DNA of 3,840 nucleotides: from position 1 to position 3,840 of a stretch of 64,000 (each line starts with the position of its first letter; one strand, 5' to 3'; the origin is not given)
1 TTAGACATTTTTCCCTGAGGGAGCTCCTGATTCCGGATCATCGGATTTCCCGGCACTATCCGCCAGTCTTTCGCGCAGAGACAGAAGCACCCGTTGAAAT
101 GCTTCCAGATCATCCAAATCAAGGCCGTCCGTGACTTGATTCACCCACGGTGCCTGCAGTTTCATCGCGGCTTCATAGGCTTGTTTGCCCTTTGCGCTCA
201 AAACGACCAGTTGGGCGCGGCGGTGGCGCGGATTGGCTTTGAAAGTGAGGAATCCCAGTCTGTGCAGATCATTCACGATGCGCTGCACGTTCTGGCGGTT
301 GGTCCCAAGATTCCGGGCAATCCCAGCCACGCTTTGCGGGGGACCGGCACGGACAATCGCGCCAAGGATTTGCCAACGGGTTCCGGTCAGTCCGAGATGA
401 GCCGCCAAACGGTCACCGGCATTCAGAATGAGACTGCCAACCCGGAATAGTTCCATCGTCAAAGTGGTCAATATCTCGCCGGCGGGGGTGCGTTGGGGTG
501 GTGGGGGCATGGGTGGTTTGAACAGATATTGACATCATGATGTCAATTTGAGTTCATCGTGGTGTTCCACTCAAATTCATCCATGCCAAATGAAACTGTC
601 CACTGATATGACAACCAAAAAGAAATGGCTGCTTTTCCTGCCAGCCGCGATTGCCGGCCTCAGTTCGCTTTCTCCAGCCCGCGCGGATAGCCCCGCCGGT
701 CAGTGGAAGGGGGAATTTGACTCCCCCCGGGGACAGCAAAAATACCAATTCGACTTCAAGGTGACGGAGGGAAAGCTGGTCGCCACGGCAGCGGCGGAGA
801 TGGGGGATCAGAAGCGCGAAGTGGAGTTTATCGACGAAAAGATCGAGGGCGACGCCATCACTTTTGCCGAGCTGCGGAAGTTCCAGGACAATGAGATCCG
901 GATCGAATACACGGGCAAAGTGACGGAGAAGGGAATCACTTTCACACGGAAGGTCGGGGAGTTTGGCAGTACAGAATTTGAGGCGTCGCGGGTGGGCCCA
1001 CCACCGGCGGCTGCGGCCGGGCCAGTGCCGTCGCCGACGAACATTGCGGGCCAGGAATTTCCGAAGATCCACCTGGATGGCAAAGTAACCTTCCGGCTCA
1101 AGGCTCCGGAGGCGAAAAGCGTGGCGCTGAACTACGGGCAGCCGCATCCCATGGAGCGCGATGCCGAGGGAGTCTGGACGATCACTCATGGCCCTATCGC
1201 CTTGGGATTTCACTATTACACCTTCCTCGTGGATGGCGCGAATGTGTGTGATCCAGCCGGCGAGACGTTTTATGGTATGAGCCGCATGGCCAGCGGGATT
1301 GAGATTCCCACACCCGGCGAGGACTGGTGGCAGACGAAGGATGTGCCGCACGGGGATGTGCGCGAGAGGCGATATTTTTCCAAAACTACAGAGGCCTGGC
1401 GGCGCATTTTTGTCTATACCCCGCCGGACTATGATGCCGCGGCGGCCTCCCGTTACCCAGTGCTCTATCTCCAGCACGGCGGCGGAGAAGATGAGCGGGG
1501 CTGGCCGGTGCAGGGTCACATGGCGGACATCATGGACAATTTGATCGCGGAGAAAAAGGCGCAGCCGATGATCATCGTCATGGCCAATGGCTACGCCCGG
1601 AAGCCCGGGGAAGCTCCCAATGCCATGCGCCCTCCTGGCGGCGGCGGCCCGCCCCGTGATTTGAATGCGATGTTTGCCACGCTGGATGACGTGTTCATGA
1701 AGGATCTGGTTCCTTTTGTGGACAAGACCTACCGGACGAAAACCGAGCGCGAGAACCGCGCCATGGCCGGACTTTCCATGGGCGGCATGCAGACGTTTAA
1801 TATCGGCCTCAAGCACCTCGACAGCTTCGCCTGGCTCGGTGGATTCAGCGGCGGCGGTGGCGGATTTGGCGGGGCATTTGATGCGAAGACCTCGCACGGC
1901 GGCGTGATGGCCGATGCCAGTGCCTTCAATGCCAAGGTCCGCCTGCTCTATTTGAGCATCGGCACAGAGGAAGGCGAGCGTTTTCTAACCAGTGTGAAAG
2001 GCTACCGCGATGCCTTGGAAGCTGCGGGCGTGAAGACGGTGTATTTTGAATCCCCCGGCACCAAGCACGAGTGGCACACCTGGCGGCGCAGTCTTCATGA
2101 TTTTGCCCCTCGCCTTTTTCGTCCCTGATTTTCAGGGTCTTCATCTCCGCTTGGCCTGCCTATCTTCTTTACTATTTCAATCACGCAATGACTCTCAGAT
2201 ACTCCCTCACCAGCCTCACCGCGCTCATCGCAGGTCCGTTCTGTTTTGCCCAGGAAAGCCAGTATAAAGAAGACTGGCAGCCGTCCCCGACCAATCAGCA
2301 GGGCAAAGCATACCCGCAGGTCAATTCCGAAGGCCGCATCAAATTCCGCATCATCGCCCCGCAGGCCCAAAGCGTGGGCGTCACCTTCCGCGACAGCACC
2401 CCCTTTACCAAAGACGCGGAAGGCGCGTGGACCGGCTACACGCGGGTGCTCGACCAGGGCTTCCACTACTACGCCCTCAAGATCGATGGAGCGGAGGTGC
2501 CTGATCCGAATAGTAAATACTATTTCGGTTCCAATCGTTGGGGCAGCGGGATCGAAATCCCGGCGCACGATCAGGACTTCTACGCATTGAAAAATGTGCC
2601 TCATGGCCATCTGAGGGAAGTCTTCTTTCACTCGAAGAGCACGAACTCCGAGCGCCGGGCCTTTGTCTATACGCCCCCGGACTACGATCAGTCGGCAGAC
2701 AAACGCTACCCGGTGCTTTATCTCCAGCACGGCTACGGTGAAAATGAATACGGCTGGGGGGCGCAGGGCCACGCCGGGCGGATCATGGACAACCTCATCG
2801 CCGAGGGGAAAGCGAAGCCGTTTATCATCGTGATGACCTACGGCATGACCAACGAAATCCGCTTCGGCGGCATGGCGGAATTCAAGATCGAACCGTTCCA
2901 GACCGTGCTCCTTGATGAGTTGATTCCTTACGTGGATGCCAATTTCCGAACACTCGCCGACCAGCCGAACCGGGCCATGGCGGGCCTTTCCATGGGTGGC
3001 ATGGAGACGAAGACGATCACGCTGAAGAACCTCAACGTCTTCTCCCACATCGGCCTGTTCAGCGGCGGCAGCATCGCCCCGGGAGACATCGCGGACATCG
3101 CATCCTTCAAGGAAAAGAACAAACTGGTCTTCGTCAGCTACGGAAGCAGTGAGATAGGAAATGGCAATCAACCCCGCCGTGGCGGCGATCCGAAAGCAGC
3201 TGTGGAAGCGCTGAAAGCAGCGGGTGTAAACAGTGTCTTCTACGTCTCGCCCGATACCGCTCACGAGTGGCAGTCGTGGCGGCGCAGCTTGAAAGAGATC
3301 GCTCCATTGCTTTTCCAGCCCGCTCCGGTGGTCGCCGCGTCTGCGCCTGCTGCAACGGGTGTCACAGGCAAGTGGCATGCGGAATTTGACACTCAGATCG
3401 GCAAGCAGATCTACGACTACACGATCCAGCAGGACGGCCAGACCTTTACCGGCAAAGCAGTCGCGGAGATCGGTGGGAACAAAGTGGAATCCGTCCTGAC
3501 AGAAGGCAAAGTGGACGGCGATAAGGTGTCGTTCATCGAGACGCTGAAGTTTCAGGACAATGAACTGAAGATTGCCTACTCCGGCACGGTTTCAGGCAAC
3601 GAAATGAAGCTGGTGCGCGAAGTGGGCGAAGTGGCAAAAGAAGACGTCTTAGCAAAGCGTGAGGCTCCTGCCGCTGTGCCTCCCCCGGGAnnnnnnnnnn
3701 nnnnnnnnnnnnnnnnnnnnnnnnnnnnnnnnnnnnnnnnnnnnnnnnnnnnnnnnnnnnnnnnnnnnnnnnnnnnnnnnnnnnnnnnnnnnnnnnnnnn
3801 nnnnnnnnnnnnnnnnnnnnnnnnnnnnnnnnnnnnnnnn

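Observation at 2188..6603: Carbohydrate esterase physically fused to a PVC-type dehydrogenase / HEAT / CBM / cytochrome c protein inside a xylan operon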

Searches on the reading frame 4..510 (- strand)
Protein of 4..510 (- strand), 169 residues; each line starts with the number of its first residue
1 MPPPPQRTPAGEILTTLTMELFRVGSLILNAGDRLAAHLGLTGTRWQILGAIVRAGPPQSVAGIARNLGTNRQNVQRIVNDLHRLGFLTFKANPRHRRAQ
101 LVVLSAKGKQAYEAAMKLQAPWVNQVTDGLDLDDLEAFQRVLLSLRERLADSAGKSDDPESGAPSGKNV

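Call 61: search_protein_families(library=pfam, proteins=[window:4-510:-], max_evalue=0.0001)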
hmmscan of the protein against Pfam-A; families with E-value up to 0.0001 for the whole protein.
window:4-510:- (169 aa): 5 families
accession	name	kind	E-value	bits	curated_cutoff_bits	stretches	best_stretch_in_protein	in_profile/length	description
PF12802.13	MarR_2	-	1e-14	54.9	27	1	39-99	1-61/61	MarR family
PF25212.1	HVO_A0114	-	1.8e-07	31.3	27.6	1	41-98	20-76/84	HVO_A0114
PF09339.16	HTH_IclR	-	5.5e-05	23.3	22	0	47-89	7-49/52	IclR helix-turn-helix domain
PF01047.28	MarR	-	7.4e-05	23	24.6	0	41-98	1-57/59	MarR family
PF13463.12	HTH_27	-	8e-05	23.3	22.2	0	41-108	1-68/68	Winged helix DNA-binding domain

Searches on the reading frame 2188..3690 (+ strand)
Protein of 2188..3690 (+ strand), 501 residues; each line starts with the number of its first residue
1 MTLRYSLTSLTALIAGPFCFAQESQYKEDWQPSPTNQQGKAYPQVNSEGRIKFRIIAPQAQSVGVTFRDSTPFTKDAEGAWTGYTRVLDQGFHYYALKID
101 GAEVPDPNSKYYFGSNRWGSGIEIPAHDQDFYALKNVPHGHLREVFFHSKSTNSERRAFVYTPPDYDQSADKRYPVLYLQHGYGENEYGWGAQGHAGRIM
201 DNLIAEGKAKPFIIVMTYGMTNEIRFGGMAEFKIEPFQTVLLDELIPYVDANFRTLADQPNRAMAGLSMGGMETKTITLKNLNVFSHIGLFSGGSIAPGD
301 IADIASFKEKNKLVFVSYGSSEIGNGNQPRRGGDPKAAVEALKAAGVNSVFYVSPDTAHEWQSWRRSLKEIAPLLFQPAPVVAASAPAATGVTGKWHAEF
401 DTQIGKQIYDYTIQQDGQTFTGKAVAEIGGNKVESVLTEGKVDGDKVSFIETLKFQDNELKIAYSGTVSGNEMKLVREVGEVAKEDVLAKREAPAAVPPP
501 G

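Call 11: search_solved_structures(query=window:2188-3690:+, max_evalue=0.001)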
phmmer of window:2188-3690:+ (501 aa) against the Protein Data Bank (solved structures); distinct sequences matched with E-value up to 0.001: 21.
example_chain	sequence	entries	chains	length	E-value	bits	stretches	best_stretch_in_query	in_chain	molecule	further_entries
6rzo_B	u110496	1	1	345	7.3e-151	506.6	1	28-377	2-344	Ferulic acid esterase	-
6rzo_A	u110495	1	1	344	9.7e-151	506.1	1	28-377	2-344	Ferulic acid esterase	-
6ne9_A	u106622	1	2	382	1.5e-100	340.6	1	24-377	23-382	Isoamylase protein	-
6mou_A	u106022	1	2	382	2.3e-90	307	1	22-377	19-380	Isoamylase N-terminal domain protein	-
6mot_A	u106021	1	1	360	7.2e-90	305.4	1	31-377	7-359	Isoamylase N-terminal domain protein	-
7b5v_A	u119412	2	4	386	2e-87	297.3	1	28-377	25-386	Carbohydrate Esterase family 1 protein with an N-terminal carbohydrate binding module fami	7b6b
8bbp_B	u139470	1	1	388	8.8e-43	150.1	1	43-377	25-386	Ferulic acid esterase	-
8bbp_A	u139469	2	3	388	9e-43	150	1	43-377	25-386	Ferulic acid esterase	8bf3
6rzn_A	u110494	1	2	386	1.4e-42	149.4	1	43-377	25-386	Ferulic acid esterase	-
1jjf_A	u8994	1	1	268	5.7e-34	121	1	134-368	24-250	ENDO-1,4-BETA-XYLANASE Z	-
1jt2_A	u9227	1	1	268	1.5e-33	119.6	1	134-368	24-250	PROTEIN (ENDO-1,4-BETA-XYLANASE Z)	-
5vol_A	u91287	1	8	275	1.3e-24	90.1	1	148-285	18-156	Putative esterase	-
7xrt_A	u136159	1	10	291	1.4e-19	73.6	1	148-274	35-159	Ferulic acid esterase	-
7xrv_A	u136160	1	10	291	3.6e-19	72.2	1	148-274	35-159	Ferulic acid esterase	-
8z91_A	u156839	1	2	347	9.3e-16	60.9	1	154-292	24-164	Esterase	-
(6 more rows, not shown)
